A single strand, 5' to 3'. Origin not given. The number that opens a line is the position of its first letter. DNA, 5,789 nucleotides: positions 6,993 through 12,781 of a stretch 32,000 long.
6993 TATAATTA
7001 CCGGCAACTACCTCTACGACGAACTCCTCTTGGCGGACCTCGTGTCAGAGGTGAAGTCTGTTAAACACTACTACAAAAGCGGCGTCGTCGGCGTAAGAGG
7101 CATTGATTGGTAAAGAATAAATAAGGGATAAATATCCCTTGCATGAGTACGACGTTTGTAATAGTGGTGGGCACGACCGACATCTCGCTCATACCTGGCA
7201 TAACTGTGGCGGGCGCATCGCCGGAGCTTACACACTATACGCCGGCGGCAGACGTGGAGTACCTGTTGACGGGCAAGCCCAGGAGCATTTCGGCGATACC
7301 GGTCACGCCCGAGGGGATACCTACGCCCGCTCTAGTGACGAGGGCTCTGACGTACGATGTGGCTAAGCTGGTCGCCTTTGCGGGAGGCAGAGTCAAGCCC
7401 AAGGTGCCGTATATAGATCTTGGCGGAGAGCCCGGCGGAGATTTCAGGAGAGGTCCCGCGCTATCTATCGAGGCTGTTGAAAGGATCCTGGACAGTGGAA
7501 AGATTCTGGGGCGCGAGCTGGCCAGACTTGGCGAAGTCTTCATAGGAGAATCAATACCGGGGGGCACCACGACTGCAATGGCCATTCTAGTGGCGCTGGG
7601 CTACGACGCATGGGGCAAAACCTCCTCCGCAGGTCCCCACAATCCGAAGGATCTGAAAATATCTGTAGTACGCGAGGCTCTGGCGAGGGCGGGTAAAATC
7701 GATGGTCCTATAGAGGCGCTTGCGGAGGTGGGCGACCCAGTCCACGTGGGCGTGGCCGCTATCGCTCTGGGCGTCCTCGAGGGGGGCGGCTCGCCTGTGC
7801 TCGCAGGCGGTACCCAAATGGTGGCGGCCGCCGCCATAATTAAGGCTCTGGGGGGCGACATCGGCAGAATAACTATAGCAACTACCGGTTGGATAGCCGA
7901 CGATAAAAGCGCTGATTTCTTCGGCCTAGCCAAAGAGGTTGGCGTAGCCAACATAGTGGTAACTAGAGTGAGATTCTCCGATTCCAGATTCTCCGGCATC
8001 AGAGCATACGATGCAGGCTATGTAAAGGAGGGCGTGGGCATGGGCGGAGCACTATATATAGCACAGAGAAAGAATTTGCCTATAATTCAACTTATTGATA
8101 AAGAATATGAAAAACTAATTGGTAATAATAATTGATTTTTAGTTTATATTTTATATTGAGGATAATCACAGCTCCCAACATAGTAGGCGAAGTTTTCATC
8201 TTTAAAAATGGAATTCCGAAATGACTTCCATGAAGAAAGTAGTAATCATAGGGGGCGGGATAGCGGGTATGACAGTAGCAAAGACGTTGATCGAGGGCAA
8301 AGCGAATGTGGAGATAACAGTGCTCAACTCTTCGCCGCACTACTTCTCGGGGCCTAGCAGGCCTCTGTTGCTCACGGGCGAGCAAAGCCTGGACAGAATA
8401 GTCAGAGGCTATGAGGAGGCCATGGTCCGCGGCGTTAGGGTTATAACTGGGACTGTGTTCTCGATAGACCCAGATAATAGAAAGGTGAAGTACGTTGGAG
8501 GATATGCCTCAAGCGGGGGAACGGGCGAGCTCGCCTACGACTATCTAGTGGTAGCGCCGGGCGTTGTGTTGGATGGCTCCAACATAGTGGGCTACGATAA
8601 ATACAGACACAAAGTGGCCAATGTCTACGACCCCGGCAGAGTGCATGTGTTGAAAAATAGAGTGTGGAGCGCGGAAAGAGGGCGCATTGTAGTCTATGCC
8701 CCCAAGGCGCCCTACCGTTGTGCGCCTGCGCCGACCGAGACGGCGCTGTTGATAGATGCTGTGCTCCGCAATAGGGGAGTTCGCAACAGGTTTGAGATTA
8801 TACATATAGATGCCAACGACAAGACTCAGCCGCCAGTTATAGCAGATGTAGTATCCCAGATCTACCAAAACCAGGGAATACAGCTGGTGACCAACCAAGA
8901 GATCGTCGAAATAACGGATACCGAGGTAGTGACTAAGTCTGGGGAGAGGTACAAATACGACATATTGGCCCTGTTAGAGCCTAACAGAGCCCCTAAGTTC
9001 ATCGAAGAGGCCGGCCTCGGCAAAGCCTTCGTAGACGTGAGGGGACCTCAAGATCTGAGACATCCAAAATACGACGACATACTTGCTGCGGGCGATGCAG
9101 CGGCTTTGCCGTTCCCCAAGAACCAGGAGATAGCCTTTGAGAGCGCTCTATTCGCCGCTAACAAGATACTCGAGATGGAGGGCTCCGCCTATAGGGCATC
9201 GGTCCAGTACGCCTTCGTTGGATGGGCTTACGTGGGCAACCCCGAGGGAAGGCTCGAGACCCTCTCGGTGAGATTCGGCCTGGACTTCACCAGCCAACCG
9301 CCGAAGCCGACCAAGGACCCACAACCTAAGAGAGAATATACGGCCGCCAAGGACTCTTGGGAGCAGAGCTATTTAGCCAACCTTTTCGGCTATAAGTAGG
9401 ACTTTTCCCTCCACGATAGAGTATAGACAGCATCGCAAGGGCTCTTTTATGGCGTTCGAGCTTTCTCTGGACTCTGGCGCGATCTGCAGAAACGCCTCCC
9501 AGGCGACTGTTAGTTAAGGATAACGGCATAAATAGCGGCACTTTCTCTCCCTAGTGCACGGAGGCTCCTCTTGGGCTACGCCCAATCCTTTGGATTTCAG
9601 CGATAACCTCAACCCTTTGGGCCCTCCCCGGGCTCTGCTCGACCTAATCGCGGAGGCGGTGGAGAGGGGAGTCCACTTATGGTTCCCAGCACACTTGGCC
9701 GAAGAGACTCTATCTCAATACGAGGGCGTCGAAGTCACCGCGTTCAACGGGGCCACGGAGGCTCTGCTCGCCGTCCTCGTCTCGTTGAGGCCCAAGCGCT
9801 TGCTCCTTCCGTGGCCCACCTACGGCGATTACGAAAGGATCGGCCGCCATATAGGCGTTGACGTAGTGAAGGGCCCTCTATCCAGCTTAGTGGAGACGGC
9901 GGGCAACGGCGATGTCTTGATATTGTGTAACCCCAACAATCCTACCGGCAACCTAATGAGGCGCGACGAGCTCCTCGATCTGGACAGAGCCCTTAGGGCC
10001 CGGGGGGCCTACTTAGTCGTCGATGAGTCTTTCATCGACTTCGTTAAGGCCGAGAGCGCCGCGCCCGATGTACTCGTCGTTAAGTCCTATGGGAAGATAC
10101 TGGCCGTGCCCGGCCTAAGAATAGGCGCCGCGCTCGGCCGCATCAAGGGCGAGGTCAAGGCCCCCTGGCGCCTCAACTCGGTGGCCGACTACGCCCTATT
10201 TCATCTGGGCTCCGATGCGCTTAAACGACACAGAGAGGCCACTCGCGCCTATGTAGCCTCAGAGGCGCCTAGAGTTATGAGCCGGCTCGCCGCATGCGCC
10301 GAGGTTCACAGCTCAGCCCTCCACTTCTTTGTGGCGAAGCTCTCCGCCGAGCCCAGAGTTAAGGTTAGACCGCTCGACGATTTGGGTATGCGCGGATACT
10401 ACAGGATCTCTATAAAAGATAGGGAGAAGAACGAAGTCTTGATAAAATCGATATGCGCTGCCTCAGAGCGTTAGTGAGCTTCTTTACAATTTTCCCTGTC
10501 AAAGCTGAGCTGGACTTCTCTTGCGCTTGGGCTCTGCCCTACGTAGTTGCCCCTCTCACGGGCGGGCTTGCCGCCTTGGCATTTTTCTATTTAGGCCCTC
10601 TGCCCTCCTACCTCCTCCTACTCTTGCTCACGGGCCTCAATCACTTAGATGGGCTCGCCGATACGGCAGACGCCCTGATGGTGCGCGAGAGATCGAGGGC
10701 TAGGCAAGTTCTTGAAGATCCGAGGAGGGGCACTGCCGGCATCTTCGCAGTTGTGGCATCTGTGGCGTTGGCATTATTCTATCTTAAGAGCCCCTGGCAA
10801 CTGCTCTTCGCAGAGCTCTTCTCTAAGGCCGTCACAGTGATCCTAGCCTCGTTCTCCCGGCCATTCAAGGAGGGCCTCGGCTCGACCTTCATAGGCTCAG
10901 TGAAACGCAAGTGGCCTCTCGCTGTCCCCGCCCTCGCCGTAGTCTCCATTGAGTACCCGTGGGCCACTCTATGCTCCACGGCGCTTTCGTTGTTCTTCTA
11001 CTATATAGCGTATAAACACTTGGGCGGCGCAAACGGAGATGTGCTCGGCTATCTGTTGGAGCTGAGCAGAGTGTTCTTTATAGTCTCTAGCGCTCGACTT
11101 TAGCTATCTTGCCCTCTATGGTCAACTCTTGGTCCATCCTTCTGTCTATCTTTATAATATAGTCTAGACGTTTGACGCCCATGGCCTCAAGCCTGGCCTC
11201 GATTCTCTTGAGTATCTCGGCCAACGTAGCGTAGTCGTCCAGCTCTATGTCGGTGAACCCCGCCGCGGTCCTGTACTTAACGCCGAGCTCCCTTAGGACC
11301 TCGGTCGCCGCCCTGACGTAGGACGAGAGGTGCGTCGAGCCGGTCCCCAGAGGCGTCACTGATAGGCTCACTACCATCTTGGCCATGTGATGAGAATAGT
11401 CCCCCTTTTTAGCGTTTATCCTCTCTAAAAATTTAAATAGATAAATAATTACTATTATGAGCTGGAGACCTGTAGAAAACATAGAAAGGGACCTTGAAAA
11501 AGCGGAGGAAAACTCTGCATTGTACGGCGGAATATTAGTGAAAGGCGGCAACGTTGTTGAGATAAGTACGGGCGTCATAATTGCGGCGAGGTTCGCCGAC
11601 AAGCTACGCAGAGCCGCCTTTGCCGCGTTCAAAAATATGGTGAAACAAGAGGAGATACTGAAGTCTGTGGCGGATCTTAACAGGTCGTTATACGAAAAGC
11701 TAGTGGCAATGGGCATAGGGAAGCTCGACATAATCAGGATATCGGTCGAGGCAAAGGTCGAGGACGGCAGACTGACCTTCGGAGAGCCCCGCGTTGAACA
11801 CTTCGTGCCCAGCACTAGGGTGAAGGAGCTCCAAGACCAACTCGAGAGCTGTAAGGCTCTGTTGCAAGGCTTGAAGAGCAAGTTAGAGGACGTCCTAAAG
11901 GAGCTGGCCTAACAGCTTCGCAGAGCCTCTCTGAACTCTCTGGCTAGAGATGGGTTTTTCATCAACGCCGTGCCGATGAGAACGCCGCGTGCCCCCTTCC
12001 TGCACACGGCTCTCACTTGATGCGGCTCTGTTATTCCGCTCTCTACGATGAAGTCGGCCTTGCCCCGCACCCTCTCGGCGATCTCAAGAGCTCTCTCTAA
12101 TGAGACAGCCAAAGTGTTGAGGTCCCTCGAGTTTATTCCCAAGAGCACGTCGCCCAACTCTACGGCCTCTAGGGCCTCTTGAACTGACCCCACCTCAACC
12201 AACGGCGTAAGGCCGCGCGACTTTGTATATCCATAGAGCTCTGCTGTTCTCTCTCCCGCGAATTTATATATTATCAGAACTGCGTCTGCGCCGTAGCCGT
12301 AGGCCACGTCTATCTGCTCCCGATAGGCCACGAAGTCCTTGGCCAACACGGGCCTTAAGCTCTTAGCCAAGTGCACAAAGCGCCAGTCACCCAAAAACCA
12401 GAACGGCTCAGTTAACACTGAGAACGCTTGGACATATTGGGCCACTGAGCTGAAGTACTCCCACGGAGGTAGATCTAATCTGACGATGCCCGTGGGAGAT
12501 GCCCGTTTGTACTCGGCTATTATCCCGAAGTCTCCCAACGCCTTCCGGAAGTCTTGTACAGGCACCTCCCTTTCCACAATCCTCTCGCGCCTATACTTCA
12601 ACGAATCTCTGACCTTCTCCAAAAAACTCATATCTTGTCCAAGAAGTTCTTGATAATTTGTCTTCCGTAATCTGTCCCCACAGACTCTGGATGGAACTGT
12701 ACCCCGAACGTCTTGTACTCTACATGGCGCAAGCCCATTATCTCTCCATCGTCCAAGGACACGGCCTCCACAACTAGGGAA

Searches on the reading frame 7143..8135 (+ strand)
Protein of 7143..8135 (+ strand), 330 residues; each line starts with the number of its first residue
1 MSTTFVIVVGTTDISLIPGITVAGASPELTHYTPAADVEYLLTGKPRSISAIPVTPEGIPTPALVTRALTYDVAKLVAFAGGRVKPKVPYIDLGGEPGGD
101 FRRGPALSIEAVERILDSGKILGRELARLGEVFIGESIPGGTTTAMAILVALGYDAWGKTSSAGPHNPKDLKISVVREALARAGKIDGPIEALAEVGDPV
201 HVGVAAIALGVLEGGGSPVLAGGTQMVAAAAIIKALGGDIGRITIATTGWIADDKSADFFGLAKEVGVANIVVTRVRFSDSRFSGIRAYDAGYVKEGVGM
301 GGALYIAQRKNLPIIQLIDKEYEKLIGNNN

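Call 3: search_protein_families(library=pfam, proteins=[window:7143-8135:+], max_evalue=0.1)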
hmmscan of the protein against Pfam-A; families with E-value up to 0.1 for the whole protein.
window:7143-8135:+ (330 aa): 0 families

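Call 4: search_protein_families(library=ncbifam, proteins=[window:7143-8135:+], max_evalue=0.1)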
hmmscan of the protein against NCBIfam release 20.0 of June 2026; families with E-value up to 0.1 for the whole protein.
window:7143-8135:+ (330 aa): 8 families
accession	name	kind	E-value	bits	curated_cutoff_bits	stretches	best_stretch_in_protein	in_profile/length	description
NF003368.0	PRK04447.1-1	equivalog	1.7e-136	454.9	423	1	2-328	3-335/337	hypothetical protein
NF003372.0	PRK04447.1-5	equivalog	3.8e-112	374.5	306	1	2-318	19-338/350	hypothetical protein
NF003370.0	PRK04447.1-3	equivalog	8.5e-102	340.7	687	1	4-330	18-344/347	hypothetical protein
TIGR00303.2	TIGR00303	equivalog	8.9e-97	324.3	240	1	3-317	9-329/334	nicotinate mononucleotide-dependent phosphoribosyltransferase CobT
NF003371.0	PRK04447.1-4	equivalog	5.4e-74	249.4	434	1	3-319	4-320/337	hypothetical protein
NF003373.0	PRK04447.1-6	equivalog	4.7e-68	229.9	459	1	3-307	23-339/367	hypothetical protein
NF003374.0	PRK04447.1-7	equivalog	2.4e-64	217.5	522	1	17-324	32-343/349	hypothetical protein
NF003369.0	PRK04447.1-2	equivalog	5.2e-48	163.5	420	1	4-319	40-376/394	hypothetical protein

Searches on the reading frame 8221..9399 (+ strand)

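Call 3: search_protein_families(library=pfam, proteins=[window:8221-9399:+], max_evalue=0.1)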
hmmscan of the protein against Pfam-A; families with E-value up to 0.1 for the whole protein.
window:8221-9399:+ (392 aa): 12 families
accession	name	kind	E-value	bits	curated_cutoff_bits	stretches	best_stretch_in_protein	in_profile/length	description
PF07992.20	Pyr_redox_2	-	5.4e-19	69.1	26.1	2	5-137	1-132/291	Pyridine nucleotide-disulphide oxidoreductase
PF21706.3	FCSD_central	-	3.3e-09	37.3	27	1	145-250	5-113/116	Sulfide dehydrogenase [flavocytochrome c] flavoprotein chain, central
PF01266.30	DAO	-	3.3e-06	27.3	27.9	1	6-36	1-29/353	FAD dependent oxidoreductase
PF00070.33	Pyr_redox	-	0.00022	22.1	22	0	6-34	1-29/82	Pyridine nucleotide-disulphide oxidoreductase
PF05834.18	Lycopene_cycl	-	0.00042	19.9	23.4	1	7-43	2-38/380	Lycopene cyclase protein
PF13454.12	NAD_binding_9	-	0.00078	19.9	21.8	1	8-40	1-35/155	FAD-NAD(P)-binding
PF13450.12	NAD_binding_8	-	0.0036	18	21.9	1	9-40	1-30/68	NAD(P)-binding Rossmann-like domain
PF00890.30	FAD_binding_2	-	0.011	15.4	20.4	1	7-30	2-25/414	FAD binding domain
PF01262.27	AlaDh_PNT_C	-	0.014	15.3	23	1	6-33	30-57/214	Alanine dehydrogenase/PNT, C-terminal domain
PF04820.20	Trp_halogenase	-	0.026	13.8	21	1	6-38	1-35/458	Tryptophan halogenase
PF13241.12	NAD_binding_7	-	0.041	14.9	22.1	0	4-33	7-36/104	Putative NAD(P)-binding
PF03486.20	HI0933_like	-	0.051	13.4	50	0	6-32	2-28/244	HI0933-like protein Rossmann domain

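Call 4: search_protein_families(library=ncbifam, proteins=[window:8221-9399:+], max_evalue=0.1)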
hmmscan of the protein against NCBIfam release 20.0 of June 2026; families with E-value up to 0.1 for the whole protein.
window:8221-9399:+ (392 aa): 41 families (the best 25 are shown)
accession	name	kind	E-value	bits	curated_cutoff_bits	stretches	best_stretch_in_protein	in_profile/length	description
NF049943.1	SQR_III_seleno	exception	4.1e-38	131.3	525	1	5-326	1-323/406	type III sulfide quinone reductase, selenoprotein subtype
TIGR03169.1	Nterm_to_SelD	hypoth_equivalog_domain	3.8e-17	62.7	310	1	7-296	2-284/365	pyridine nucleotide-disulfide oxidoreductase family protein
TIGR03385.1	CoA_CoA_reduc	equivalog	1.6e-06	27.2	578.8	1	6-138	1-137/439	CoA-disulfide reductase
NF010037.0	PRK13512.1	equivalog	2e-05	23.7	394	1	4-273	1-261/438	CoA-disulfide reductase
NF042949.2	3PPDioc_HcaD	equivalog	4.4e-05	22.4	450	0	4-40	142-176/386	3-phenylpropionate/cinnamic acid dioxygenase ferredoxin--NAD(+) reductase subunit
NF007123.0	PRK09564.1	equivalog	5.5e-05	22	458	1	5-115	1-113/444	CoA-disulfide reductase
TIGR00562.1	proto_IX_ox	equivalog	0.00023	19.9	97.85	1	4-39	2-37/470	protoporphyrinogen oxidase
NF005313.0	PRK06847.1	subfamily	0.00034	19.7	372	1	1-33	1-33/375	hypothetical protein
NF007286.0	PRK09754.1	equivalog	0.0004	19.3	447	0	201-249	182-233/400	phenylpropionate dioxygenase ferredoxin reductase subunit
NF041087.1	bile_acid_BaiCD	equivalog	0.00046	18.4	825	1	3-25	379-401/642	bile acid Fe-S flavoenzyme BaiCD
NF003437.0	PRK04965.1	equivalog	0.00094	18.3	392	0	5-92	3-94/378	NADH:flavorubredoxin reductase NorW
TIGR03197.1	MnmC_Cterm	equivalog_domain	0.00099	18.3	174.2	1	6-38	1-31/400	FAD-dependent 5-carboxymethylaminomethyl-2-thiouridine(34) oxidoreductase MnmC1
TIGR01350.1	lipoamide_DH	equivalog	0.0022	16.7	408.8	0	4-41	170-205/461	dihydrolipoyl dehydrogenase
NF005549.0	PRK07208.1-5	equivalog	0.0022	16.5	587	1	1-50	1-51/534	hypothetical protein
NF045765.1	PhenlGlyoxDHPadH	equivalog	0.0044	15.9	475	0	1-38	140-175/416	NADH-dependent phenylglyoxylate dehydrogenase subunit epsilon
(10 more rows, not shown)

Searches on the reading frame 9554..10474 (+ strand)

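Call 3: search_protein_families(library=pfam, proteins=[window:9554-10474:+], max_evalue=0.1)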
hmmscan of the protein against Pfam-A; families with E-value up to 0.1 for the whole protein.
window:9554-10474:+ (306 aa): 1 family
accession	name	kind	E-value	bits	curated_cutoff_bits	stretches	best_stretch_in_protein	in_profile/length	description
PF00155.27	Aminotran_1_2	-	4.4e-22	79.2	19.7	1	50-197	58-235/361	Aminotransferase class I and II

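Call 4: search_protein_families(library=ncbifam, proteins=[window:9554-10474:+], max_evalue=0.1)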
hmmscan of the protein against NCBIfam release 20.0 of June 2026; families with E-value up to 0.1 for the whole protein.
window:9554-10474:+ (306 aa): 49 families (the best 25 are shown)
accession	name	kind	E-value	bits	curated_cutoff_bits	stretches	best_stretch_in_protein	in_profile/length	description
TIGR01140.1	L_thr_O3P_dcar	equivalog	5.8e-45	153.8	290.55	1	8-297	15-327/331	threonine-phosphate decarboxylase CobD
NF006225.0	PRK08354.1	equivalog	1.3e-41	143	288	1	1-300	7-312/318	putative aminotransferase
NF005915.1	PRK07908.1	equivalog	4e-20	72.4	360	1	4-270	6-290/332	Rv2231c family histidinol phosphate aminotransferase CobC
TIGR01141.1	hisC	equivalog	4.8e-20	71.7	276.55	1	17-300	27-346/349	histidinol-phosphate transaminase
NF005021.0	PRK06425.1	equivalog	2.8e-18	66.1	353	1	115-301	119-328/335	histidinol-phosphate aminotransferase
NF053748.1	bifunc_CobBC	exception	6.6e-17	61.1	950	1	2-271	472-758/797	bifunctional hydrogenobyrinic acid a,c-diamide synthase/histidinol phosphate aminotransferase CobBC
NF006580.0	PRK09105.1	subfamily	3.8e-16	58.9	444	1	18-196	54-251/375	pyridoxal phosphate-dependent aminotransferase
NF051461.1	pyoverd_PtaA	equivalog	5.6e-14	51.6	500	1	19-196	43-239/359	pyoverdine biosynthesis transaminase PtaA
NF041364.1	GntC_guanitoxin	equivalog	1.3e-13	50.6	415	1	59-196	61-222/356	guanitoxin biosynthesis PLP-dependent (S)-gamma-hydroxy-L-arginine cyclodehydratase GntC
NF002878.0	PRK03321.1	subfamily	2.2e-10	39.8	374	1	120-302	147-347/352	histidinol-phosphate transaminase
NF005732.0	PRK07550.1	equivalog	6.9e-10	38.5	366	1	60-193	95-251/389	aminotransferase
NF005744.0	PRK07568.1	subfamily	4.9e-09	35.5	389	1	60-192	90-246/398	pyridoxal phosphate-dependent aminotransferase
NF004870.0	PRK06225.1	equivalog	6.7e-09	35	351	1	118-195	157-239/380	pyridoxal phosphate-dependent aminotransferase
TIGR01265.1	tyr_nico_aTase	subfamily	2.6e-08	33.3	292.45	1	59-191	97-251/403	tyrosine/nicotianamine family aminotransferase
NF005593.0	PRK07324.1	equivalog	3.2e-08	33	476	1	118-194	153-235/373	aminotransferase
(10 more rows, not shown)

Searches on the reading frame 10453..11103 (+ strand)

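Call 3: search_protein_families(library=pfam, proteins=[window:10453-11103:+], max_evalue=0.1)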
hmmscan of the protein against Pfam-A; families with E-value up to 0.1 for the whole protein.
window:10453-11103:+ (216 aa): 1 family
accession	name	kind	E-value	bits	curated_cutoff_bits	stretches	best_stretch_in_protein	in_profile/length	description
PF02654.20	CobS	-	8.1e-38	131.1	23.2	1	8-210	2-206/207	Cobalamin-5-phosphate synthase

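Call 4: search_protein_families(library=ncbifam, proteins=[window:10453-11103:+], max_evalue=0.1)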
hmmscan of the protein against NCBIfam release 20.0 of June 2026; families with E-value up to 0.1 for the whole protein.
window:10453-11103:+ (216 aa): 6 families
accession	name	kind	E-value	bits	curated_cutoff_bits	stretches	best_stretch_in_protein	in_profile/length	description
TIGR00317.1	cobS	equivalog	1.1e-31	110.5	110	1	4-211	5-239/241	adenosylcobinamide-GDP ribazoletransferase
NF001278.0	PRK00235.1-5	equivalog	3e-16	59.8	252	1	57-213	70-241/246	adenosylcobinamide-GDP ribazoletransferase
NF001282.0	PRK00235.2-4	equivalog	3.7e-12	46.1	342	1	58-168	93-211/286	adenosylcobinamide-GDP ribazoletransferase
NF001279.0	PRK00235.2-1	equivalog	6e-12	45.7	282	1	50-207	61-238/248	adenosylcobinamide-GDP ribazoletransferase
NF001276.0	PRK00235.1-2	equivalog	2.5e-08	33.7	322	1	56-112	77-134/260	adenosylcobinamide-GDP ribazoletransferase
NF001277.0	PRK00235.1-3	equivalog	1.8e-06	27.8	273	1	54-110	71-128/255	adenosylcobinamide-GDP ribazoletransferase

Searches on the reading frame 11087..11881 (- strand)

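Call 52: search_protein_families(library=pfam, proteins=[window:11087-11881:-], max_evalue=0.001)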
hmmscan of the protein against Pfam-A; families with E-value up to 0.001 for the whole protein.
window:11087-11881:- (264 aa): 1 family
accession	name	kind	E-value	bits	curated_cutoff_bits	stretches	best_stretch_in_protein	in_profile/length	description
PF01910.22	Thiamine_BP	-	4.7e-23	81.4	24.9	1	171-263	1-92/92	Thiamine-binding protein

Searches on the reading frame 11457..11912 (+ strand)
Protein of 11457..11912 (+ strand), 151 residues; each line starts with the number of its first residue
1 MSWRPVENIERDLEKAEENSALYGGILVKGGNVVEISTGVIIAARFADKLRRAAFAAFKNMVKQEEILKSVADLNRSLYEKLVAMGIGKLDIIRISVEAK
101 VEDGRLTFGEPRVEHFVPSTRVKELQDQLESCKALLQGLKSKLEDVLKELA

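Call 52: search_protein_families(library=pfam, proteins=[window:11457-11912:+], max_evalue=0.001)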
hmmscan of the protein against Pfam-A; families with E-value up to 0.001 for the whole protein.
window:11457-11912:+ (151 aa): 1 family
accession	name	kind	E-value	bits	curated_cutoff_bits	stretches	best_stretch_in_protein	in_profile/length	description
PF10015.14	ThermoDBP-RP_arch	-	9.1e-27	93.5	25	1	36-106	1-77/78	ThermoDBP-related, archaea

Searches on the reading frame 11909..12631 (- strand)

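Call 78: search_protein_families(library=pfam, proteins=[window:11909-12631:-], max_evalue=0.0001)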
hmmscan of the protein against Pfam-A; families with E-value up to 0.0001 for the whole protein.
window:11909-12631:- (240 aa): 2 families
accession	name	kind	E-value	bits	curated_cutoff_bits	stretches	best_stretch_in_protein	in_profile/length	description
PF00218.27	IGPS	-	1.3e-49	169.2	27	1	20-235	29-253/254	Indole-3-glycerol phosphate synthase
PF00977.27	His_biosynth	-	9.5e-05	22.4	23.6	0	175-236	55-118/228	Histidine biosynthesis protein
